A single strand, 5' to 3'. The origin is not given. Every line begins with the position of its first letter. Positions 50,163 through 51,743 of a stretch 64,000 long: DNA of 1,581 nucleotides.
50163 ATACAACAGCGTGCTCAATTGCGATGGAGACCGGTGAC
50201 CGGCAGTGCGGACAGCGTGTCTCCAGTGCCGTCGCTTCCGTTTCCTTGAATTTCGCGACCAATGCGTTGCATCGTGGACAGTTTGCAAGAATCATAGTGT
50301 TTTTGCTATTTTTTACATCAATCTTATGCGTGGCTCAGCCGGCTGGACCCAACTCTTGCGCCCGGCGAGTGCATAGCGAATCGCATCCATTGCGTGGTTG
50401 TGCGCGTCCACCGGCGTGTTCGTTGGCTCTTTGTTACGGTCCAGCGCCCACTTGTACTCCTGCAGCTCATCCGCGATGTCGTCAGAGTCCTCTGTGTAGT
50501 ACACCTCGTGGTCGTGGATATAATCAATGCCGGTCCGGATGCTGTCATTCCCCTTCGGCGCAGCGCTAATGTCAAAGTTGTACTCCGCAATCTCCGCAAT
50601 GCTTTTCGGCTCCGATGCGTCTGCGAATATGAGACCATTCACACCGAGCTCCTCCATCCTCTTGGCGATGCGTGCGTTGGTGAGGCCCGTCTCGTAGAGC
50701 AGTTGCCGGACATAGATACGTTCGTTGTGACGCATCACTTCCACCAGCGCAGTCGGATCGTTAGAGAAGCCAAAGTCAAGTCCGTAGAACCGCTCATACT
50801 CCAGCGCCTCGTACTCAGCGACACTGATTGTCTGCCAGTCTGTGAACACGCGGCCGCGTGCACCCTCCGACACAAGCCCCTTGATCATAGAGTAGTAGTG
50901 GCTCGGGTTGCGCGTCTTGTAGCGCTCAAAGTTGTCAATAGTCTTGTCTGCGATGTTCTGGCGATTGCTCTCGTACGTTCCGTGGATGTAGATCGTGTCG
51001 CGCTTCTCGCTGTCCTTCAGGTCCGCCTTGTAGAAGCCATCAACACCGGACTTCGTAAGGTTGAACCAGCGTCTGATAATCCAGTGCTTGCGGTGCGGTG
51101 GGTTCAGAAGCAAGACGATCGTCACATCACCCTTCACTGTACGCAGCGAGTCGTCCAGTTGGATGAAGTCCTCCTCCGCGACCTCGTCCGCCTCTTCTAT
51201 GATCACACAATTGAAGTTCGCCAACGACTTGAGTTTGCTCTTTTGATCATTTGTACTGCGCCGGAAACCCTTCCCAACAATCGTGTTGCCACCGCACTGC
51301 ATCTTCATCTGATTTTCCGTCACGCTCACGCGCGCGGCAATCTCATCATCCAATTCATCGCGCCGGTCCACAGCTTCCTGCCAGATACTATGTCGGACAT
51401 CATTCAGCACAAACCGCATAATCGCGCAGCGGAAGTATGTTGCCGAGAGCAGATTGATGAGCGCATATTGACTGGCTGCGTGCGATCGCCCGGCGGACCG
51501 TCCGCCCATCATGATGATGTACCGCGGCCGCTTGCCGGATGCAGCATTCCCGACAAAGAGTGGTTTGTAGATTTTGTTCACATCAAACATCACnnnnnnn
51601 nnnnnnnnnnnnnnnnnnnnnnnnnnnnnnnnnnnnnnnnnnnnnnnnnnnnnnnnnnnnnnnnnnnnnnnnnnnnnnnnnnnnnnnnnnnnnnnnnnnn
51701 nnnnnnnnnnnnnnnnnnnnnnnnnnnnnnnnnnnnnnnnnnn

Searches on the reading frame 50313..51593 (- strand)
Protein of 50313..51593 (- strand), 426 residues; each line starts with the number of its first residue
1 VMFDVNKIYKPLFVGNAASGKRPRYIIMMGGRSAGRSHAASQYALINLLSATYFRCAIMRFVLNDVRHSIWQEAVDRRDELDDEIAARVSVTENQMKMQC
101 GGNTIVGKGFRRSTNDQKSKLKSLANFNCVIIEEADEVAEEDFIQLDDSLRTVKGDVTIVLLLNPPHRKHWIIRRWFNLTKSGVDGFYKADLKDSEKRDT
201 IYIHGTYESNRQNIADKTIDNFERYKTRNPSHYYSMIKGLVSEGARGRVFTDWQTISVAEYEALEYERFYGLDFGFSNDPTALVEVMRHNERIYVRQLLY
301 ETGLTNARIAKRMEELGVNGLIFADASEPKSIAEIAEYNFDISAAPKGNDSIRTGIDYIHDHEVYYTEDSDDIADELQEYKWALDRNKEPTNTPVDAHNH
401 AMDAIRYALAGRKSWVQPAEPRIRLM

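Call 61: search_protein_families(library=phrogs, proteins=[window:50313-51593:-], max_evalue=0.001)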
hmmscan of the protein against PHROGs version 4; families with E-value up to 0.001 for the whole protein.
window:50313-51593:- (426 aa): 5 families
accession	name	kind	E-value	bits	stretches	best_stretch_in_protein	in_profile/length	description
phrog_5653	-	head and packaging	9.1e-30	104.9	1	245-410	6-178/199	terminase large subunit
phrog_2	-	head and packaging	1e-29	104.9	1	22-412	276-592/807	terminase large subunit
phrog_3717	-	head and packaging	2.1e-28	100.5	1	20-285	20-269/277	terminase large subunit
phrog_6672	-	head and packaging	4.3e-23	82.5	1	290-411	4-128/145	terminase large subunit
phrog_10250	-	head and packaging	1.3e-07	32.6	1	244-410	20-213/228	terminase large subunit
